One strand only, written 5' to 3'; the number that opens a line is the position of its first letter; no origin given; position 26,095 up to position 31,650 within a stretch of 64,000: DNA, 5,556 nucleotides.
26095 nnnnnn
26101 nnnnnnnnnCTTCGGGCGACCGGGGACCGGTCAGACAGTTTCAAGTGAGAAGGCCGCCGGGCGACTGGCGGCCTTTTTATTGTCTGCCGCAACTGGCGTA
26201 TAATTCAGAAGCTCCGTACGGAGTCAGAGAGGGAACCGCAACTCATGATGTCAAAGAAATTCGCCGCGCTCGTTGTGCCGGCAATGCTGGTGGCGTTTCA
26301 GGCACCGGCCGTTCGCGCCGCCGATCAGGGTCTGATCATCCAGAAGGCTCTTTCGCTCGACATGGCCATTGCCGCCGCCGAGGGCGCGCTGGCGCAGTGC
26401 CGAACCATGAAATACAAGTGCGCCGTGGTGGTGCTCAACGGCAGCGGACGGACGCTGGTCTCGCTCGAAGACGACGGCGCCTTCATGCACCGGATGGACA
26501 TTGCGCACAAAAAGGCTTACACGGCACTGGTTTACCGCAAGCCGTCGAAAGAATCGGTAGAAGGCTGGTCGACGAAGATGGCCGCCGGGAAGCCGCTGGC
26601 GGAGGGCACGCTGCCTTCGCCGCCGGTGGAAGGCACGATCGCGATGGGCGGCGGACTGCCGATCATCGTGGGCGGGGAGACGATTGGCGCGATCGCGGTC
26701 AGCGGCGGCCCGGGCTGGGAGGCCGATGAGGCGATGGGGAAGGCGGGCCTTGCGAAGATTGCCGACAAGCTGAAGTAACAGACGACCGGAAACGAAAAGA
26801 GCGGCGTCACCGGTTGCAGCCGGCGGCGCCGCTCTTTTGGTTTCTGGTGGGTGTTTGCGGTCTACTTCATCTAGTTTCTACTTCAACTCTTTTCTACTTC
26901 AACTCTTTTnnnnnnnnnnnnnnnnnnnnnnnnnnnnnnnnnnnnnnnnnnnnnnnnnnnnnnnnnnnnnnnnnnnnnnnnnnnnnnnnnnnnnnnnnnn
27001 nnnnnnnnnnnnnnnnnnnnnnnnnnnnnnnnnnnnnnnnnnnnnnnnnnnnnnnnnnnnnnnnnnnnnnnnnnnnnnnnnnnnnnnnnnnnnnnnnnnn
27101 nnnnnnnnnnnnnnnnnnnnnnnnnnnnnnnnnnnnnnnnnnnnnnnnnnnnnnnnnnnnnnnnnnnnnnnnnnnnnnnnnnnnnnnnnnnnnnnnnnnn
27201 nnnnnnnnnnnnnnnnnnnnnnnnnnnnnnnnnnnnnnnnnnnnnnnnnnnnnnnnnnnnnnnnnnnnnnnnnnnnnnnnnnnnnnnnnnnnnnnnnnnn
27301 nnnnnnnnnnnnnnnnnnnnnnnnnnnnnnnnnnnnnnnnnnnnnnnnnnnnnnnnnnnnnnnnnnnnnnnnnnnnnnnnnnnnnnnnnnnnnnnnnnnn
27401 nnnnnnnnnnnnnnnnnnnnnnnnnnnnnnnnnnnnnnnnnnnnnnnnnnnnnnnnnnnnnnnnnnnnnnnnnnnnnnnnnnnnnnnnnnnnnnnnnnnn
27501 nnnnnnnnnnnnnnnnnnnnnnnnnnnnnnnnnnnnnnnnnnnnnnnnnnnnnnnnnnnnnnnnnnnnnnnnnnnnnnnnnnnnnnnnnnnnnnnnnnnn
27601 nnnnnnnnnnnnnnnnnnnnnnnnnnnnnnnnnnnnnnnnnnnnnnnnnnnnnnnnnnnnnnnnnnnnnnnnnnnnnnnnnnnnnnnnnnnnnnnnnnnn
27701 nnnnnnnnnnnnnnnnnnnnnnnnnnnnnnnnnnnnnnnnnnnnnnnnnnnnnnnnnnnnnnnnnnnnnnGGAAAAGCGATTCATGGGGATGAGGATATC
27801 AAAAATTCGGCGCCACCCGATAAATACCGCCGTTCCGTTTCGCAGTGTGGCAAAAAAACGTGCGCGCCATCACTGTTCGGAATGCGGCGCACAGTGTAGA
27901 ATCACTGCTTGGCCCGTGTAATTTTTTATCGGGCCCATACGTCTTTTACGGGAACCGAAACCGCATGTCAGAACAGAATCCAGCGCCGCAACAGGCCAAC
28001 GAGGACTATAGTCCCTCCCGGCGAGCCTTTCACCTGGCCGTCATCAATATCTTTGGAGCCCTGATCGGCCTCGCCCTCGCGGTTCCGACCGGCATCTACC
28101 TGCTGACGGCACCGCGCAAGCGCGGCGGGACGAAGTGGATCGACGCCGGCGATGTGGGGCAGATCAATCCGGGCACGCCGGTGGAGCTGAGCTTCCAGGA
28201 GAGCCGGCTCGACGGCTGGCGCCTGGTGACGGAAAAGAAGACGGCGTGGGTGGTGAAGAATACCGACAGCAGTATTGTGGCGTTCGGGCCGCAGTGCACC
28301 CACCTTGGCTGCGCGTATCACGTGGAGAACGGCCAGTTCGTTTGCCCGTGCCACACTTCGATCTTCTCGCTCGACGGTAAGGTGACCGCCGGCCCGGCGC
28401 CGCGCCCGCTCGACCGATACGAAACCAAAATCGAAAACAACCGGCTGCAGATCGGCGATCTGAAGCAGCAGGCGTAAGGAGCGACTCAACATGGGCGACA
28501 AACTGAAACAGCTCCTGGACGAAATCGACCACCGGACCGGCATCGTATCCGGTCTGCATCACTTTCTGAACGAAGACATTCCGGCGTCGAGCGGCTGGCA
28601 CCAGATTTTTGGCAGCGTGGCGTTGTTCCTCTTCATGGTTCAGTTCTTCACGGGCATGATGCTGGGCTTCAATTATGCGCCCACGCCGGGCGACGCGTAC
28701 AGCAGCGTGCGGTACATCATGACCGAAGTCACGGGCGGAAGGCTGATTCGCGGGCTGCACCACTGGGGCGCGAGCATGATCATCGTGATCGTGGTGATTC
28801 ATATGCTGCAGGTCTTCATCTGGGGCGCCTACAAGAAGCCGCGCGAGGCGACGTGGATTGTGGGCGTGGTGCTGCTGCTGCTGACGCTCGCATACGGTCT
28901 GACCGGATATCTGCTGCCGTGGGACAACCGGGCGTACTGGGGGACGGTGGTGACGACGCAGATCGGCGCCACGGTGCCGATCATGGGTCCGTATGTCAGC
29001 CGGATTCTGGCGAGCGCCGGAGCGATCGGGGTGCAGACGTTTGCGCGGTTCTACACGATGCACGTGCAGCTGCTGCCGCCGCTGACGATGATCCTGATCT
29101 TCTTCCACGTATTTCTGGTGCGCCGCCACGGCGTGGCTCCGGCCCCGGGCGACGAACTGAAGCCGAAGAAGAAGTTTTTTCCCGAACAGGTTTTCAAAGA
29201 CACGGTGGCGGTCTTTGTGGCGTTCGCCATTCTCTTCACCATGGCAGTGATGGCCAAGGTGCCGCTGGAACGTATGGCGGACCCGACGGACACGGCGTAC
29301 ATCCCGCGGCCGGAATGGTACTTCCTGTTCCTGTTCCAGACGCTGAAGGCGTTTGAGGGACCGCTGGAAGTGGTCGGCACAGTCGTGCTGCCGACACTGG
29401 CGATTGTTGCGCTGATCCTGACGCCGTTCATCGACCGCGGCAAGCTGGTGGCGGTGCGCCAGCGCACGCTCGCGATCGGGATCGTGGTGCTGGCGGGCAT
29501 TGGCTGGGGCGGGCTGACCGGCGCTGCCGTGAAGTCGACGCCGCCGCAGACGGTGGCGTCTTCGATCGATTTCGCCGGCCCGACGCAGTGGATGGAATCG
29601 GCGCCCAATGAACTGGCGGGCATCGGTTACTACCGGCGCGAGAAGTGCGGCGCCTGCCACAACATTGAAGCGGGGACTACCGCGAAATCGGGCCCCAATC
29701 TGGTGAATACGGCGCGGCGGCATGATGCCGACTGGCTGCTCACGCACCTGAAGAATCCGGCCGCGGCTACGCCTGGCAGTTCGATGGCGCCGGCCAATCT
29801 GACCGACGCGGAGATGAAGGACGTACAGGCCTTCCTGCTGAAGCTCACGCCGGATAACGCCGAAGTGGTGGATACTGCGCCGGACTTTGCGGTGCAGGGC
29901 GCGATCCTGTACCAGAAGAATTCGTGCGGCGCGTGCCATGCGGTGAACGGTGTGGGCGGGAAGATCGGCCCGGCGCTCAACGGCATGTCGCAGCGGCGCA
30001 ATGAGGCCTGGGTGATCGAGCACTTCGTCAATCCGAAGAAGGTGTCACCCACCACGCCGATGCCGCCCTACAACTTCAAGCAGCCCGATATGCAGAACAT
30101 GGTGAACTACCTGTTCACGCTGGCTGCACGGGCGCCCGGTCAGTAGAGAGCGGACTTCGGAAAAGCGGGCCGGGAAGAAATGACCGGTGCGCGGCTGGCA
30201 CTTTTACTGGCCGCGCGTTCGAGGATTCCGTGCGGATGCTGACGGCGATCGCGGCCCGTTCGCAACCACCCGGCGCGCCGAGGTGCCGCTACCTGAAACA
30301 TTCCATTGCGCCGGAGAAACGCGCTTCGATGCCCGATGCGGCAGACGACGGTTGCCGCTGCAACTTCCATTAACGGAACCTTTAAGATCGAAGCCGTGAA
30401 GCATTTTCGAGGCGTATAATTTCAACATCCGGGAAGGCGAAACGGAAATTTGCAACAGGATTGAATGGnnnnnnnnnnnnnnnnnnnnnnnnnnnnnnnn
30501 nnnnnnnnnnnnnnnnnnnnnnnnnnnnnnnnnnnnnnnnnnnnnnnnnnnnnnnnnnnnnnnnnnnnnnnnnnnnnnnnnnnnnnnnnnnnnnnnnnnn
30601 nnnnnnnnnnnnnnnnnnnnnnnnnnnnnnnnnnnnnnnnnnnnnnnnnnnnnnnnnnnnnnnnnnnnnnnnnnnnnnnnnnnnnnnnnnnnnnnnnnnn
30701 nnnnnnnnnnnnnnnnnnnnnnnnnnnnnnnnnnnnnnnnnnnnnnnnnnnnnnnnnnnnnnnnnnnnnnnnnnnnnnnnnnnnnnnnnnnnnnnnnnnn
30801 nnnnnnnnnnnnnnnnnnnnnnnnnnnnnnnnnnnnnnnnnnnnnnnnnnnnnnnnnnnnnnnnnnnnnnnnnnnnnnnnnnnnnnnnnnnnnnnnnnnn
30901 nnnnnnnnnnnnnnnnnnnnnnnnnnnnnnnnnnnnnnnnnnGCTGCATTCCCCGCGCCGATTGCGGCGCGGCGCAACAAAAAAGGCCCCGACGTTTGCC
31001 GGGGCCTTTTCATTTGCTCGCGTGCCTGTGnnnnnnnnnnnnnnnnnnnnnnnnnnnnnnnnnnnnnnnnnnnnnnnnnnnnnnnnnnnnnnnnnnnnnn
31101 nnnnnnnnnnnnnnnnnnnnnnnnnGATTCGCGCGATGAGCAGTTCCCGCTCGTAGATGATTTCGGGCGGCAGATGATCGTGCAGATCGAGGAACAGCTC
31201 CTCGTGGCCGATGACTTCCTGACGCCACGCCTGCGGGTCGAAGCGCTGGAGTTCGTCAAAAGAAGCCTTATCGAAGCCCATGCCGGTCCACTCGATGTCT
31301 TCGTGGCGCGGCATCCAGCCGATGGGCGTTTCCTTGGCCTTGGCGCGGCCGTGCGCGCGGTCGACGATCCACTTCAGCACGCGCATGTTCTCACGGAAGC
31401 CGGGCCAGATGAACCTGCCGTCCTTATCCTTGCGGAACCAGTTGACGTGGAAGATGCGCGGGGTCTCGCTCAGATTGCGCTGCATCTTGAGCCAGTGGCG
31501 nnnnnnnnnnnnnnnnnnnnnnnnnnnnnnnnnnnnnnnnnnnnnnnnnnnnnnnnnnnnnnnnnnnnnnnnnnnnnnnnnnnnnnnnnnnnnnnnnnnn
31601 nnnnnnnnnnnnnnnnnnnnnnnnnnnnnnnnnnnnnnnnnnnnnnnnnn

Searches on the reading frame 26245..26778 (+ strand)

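Call 6: search_protein_families(library=pfam, proteins=[window:26245-26778:+])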
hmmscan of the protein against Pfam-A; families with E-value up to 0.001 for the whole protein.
window:26245-26778:+ (177 aa): 1 family
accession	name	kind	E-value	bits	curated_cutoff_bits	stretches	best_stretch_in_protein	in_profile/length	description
PF03928.20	HbpS-like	-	1.3e-25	90.3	25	1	36-170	1-128/128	Haem degrading protein HbpS-like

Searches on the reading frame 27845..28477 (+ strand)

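Call 6: search_protein_families(library=pfam, proteins=[window:27845-28477:+])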
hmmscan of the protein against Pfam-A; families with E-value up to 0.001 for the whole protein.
window:27845-28477:+ (210 aa): 1 family
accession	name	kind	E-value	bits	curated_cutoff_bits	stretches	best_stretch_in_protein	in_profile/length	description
PF00355.32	Rieske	-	1.4e-11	44.6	20.3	1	98-192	2-87/88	Rieske [2Fe-2S] domain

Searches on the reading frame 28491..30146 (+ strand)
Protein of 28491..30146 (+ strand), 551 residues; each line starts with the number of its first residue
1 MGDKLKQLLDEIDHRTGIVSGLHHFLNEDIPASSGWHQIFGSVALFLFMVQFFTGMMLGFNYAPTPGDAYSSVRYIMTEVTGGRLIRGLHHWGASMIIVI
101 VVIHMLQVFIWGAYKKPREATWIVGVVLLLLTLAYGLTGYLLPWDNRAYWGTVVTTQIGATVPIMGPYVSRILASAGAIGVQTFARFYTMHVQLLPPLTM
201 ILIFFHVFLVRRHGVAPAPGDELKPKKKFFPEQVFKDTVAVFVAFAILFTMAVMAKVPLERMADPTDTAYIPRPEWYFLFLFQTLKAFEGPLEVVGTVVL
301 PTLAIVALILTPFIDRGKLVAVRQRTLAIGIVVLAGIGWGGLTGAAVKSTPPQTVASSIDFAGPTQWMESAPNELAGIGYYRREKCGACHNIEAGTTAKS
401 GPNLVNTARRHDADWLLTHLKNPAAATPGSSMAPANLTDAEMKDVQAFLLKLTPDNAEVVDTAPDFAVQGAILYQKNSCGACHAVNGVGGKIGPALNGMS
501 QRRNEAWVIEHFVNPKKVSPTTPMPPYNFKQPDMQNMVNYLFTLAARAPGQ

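Call 6: search_protein_families(library=pfam, proteins=[window:28491-30146:+])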
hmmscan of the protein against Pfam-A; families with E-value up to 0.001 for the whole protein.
window:28491-30146:+ (551 aa): 8 families
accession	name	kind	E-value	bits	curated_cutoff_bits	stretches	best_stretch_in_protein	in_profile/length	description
PF00033.24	Cytochrome_B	-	4e-46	157.7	27.2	1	39-213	15-188/189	Cytochrome b/b6/petB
PF13631.11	Cytochrom_B_N_2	-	3e-40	138.4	27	1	96-255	2-162/169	Cytochrome b(N-terminal)/b6/petB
PF00034.26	Cytochrom_C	-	3.5e-17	63.9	21.3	2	468-544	2-89/90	Cytochrome c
PF02433.20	FixO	-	1.1e-13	51.7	29.6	1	491-531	101-141/219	Cytochrome C oxidase, mono-heme subunit/FixO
PF13442.11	Cytochrome_CBB3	-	7.2e-13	49.1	27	2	469-541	5-68/68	Cytochrome C oxidase, cbb3-type, subunit III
PF00032.22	Cytochrom_B_C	-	5.9e-08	33.3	20.7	1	263-335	2-71/102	Cytochrome b(C-terminal)/b6/petD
PF13301.11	DUF4079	-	0.0002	22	31.4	0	238-346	53-136/141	Protein of unknown function (DUF4079)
PF01292.26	Ni_hydr_CYTB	-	0.00038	20.7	30.1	1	29-114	92-168/179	Prokaryotic cytochrome b561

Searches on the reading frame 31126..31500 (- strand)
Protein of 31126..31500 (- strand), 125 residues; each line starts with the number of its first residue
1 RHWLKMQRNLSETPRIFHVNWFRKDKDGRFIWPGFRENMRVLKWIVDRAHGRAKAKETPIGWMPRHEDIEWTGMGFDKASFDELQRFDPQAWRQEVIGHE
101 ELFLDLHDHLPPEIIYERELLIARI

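Call 62: search_solved_structures(query=window:31126-31500:-, show_alignments=3, max_evalue=1e-10)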
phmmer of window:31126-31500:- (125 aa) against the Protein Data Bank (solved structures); distinct sequences matched with E-value up to 1e-10: 23.
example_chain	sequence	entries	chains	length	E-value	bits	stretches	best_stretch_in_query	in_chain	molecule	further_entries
9e34_A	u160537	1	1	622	6e-30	107.3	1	1-114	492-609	Phosphoenolpyruvate carboxykinase [GTP]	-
9e32_A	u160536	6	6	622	7.6e-30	106.9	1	1-114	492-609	Phosphoenolpyruvate carboxykinase [GTP]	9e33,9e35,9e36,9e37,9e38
1khb_A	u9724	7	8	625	4e-27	98.1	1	2-121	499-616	Phosphoenolpyruvate carboxykinase, cytosolic (GTP) | phosphoenolpyruvate carboxykinase, cytosolic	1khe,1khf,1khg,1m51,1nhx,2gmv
4gmm_A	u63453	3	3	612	5.1e-26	94.5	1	2-119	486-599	Phosphoenolpyruvate carboxykinase, cytosolic [GTP]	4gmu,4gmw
4gmz_A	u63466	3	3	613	5.2e-26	94.5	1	2-119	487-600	Phosphoenolpyruvate carboxykinase, cytosolic [GTP]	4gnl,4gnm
4gno_A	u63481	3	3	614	5.2e-26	94.5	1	2-119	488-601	Phosphoenolpyruvate carboxykinase, cytosolic [GTP]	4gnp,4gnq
9ej6_A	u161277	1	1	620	5.3e-26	94.5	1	2-119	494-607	Phosphoenolpyruvate carboxykinase, cytosolic [GTP]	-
4ywb_A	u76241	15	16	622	5.3e-26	94.5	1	2-119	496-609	Phosphoenolpyruvate carboxykinase, cytosolic [GTP]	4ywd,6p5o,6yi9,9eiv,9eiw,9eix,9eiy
5fh1_A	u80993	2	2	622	5.3e-26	94.5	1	2-119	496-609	Phosphoenolpyruvate carboxykinase, cytosolic [GTP]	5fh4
5fh2_A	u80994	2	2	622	5.3e-26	94.5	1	2-119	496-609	Phosphoenolpyruvate carboxykinase, cytosolic [GTP]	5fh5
5fh0_A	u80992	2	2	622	5.3e-26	94.5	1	2-119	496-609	Phosphoenolpyruvate carboxykinase, cytosolic [GTP]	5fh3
5v95_A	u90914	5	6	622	5.3e-26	94.5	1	2-119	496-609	Phosphoenolpyruvate carboxykinase, cytosolic [GTP]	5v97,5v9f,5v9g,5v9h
3moe_A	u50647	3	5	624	5.3e-26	94.5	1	2-119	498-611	Phosphoenolpyruvate carboxykinase, cytosolic [GTP]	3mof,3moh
2qew_A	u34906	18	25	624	5.3e-26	94.5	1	2-119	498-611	Phosphoenolpyruvate carboxykinase, cytosolic [GTP]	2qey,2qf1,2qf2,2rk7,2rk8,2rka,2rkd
4ox2_A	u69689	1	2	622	5.3e-26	94.5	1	2-119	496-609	Phosphoenolpyruvate carboxykinase, cytosolic [GTP]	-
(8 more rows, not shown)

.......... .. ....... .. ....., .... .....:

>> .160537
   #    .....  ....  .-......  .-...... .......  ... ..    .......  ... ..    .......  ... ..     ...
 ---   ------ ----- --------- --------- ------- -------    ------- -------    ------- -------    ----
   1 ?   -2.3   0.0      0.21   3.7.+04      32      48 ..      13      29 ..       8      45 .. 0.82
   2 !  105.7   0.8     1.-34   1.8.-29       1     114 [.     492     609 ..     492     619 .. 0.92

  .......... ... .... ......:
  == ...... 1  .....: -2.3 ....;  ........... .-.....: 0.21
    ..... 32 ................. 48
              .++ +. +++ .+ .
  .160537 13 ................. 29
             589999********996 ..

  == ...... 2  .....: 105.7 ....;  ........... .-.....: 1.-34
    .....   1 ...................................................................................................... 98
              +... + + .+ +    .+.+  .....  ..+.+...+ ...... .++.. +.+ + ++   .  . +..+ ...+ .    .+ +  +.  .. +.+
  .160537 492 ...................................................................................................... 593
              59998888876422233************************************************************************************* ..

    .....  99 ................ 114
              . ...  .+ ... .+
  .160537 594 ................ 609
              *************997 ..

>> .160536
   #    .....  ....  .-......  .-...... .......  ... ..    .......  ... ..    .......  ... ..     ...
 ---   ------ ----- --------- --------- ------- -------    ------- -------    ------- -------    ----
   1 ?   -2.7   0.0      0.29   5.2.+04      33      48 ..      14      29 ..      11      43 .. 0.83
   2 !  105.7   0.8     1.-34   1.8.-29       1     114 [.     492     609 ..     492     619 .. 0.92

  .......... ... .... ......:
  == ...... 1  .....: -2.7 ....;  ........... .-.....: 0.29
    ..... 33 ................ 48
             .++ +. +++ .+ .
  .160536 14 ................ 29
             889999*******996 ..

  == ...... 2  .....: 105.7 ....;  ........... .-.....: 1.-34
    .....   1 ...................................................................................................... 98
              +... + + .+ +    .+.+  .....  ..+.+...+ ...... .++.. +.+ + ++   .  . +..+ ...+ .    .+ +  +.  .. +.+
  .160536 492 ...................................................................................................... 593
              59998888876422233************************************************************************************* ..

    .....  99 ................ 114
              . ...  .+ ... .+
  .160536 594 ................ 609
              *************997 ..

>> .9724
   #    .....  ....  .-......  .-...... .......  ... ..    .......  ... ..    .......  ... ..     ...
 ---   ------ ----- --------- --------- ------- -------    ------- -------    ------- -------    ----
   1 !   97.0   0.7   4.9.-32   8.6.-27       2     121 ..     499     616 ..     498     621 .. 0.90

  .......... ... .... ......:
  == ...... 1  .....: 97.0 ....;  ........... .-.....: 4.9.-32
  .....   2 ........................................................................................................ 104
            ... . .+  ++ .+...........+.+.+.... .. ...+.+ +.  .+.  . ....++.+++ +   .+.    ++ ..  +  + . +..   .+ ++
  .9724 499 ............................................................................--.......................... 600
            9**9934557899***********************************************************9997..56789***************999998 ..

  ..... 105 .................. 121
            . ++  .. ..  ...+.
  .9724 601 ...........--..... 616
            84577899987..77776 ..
